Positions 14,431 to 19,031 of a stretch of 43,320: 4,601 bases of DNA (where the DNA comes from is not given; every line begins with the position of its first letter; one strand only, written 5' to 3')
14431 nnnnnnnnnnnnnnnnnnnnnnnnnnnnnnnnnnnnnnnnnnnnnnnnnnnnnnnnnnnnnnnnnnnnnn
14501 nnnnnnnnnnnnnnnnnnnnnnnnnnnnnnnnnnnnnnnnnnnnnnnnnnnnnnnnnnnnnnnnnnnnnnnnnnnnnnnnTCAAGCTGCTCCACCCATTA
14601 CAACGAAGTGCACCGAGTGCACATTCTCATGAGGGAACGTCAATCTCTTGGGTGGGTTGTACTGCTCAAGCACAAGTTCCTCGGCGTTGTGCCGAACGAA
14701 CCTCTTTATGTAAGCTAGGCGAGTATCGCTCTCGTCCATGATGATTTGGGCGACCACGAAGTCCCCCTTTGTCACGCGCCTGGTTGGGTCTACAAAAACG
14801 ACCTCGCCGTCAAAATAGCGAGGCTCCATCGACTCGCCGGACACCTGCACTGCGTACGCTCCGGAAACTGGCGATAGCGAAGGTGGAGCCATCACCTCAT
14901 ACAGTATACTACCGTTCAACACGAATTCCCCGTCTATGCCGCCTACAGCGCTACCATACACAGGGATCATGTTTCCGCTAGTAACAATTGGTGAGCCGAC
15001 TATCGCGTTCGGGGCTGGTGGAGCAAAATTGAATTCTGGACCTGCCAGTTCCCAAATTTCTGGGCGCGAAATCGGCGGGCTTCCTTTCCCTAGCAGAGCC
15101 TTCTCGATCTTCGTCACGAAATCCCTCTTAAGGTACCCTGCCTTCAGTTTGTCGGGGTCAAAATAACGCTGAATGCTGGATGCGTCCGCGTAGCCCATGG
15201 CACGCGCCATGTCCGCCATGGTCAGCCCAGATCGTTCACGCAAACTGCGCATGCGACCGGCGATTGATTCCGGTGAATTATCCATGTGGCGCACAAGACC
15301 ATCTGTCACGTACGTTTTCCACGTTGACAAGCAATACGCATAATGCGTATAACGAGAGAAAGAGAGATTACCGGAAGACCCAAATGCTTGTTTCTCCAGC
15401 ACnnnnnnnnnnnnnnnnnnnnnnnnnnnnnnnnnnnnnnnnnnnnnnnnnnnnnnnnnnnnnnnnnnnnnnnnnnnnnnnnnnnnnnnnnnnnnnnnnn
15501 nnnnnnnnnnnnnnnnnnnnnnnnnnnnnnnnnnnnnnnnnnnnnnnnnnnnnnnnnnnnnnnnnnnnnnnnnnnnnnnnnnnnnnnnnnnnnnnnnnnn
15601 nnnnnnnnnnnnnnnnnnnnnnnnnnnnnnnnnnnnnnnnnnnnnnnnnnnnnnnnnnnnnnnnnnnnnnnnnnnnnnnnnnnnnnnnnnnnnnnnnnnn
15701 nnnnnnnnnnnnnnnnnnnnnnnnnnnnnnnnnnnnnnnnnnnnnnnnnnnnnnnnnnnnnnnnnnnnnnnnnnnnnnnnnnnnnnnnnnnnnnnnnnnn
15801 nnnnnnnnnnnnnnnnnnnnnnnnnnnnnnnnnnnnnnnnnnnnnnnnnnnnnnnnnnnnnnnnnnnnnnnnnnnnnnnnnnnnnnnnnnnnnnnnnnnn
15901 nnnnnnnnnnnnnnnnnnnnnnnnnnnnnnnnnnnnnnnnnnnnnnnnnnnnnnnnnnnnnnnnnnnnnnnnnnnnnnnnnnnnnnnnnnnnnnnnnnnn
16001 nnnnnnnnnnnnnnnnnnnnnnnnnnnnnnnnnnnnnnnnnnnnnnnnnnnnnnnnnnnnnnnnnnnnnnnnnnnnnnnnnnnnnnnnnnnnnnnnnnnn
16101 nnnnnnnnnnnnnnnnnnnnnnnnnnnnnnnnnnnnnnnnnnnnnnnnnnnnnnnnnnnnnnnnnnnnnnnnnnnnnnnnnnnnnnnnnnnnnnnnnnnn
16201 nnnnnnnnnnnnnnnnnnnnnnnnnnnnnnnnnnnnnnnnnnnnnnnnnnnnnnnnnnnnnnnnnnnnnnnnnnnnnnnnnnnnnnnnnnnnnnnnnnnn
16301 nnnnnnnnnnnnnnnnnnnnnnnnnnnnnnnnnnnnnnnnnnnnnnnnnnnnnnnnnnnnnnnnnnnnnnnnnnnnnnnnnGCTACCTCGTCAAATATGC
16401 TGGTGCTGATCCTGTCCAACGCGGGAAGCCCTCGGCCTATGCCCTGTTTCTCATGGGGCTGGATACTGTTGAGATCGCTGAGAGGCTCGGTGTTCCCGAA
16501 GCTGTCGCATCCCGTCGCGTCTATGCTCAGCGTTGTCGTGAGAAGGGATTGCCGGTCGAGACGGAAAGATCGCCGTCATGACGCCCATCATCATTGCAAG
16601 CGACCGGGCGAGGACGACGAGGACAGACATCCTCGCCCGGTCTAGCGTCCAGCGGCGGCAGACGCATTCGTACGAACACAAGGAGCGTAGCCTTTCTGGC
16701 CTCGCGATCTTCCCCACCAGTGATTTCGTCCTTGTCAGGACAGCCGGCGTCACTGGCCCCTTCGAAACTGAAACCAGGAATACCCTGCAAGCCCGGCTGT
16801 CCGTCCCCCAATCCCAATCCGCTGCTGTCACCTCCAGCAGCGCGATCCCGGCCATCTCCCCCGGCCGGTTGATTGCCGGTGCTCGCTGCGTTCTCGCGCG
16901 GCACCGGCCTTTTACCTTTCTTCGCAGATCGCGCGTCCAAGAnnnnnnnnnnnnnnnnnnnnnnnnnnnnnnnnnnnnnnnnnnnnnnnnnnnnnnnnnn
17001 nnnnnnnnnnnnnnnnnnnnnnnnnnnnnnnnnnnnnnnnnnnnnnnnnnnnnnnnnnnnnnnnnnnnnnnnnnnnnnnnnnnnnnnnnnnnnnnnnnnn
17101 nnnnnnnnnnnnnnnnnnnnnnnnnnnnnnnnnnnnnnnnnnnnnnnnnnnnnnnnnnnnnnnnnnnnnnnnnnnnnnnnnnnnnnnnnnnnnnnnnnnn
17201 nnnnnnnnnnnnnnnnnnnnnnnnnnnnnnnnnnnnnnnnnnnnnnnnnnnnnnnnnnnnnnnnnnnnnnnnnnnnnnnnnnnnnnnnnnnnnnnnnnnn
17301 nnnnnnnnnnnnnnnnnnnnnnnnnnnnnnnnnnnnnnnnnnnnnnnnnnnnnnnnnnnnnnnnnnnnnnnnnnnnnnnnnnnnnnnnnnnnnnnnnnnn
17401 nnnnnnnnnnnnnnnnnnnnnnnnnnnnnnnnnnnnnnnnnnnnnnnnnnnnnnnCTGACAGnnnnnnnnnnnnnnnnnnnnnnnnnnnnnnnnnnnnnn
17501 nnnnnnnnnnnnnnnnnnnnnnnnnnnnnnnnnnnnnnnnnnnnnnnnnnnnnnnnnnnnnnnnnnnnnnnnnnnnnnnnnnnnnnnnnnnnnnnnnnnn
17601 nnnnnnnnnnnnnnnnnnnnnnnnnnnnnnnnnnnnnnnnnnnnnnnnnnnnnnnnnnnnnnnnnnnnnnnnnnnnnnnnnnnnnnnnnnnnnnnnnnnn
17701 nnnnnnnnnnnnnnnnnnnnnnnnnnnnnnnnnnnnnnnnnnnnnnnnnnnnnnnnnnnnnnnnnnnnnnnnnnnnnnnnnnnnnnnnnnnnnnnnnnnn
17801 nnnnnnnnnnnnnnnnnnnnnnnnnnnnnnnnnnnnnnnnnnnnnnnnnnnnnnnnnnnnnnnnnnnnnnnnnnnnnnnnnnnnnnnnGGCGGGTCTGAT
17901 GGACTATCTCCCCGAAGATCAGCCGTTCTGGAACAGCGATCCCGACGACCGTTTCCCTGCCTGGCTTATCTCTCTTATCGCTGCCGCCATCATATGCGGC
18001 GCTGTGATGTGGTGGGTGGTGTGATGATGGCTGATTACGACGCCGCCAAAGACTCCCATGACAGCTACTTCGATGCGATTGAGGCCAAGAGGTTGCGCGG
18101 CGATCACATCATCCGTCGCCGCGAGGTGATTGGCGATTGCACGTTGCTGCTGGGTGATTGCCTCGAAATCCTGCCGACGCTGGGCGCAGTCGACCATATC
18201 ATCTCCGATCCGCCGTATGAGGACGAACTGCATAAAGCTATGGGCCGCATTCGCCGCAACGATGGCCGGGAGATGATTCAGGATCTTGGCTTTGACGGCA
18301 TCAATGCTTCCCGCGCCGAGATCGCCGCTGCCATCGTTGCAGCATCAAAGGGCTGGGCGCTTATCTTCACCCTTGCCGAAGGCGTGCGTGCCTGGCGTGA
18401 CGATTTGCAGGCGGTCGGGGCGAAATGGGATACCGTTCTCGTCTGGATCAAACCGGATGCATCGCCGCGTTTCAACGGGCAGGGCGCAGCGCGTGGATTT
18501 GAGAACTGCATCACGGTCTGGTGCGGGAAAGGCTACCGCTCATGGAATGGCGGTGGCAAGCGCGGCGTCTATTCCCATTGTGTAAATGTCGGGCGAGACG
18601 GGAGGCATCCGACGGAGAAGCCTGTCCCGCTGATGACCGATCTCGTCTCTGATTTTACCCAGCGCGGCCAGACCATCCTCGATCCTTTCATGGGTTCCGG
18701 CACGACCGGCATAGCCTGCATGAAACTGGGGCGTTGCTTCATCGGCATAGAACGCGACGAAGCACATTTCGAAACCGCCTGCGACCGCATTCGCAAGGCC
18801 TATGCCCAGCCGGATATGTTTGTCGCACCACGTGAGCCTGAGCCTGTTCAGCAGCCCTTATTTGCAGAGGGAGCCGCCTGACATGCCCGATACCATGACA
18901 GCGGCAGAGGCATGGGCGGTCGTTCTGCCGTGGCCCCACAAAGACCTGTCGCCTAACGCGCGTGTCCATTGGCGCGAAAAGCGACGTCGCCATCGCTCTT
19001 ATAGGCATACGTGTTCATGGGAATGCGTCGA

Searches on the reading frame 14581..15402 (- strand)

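Call 75: search_protein_families(library=pfam, proteins=[window:14581-15402:-], max_evalue=0.001)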
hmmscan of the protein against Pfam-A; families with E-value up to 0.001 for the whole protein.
window:14581-15402:- (273 aa): 2 families
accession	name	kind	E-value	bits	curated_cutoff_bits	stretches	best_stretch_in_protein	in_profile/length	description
PF00717.28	Peptidase_S24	-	4.7e-14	52.5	23.3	1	147-250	1-96/116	Peptidase S24-like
PF13560.12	HTH_31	-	5.6e-05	23.8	27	1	48-80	3-34/64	Helix-turn-helix domain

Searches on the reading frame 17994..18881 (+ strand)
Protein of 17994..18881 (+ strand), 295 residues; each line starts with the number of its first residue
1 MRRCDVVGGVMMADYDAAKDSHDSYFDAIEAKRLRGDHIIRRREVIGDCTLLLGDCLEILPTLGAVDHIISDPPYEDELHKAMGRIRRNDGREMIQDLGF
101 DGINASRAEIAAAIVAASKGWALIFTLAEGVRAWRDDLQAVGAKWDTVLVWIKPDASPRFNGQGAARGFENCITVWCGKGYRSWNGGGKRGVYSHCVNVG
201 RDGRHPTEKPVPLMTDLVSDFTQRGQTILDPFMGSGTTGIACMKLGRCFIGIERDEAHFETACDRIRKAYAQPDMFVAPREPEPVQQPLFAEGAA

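Call 75: search_protein_families(library=pfam, proteins=[window:17994-18881:+], max_evalue=0.001)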
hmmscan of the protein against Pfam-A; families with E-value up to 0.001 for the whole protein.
window:17994-18881:+ (295 aa): 2 families
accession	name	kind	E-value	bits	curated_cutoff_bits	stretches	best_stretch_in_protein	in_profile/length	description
PF01555.25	N6_N4_Mtase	-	4.1e-24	86.2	26.7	1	172-262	140-219/221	DNA methylase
PF01170.24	UPF0020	-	8.1e-05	22.8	22.3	0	223-259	27-64/197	RMKL-like, methyltransferase domain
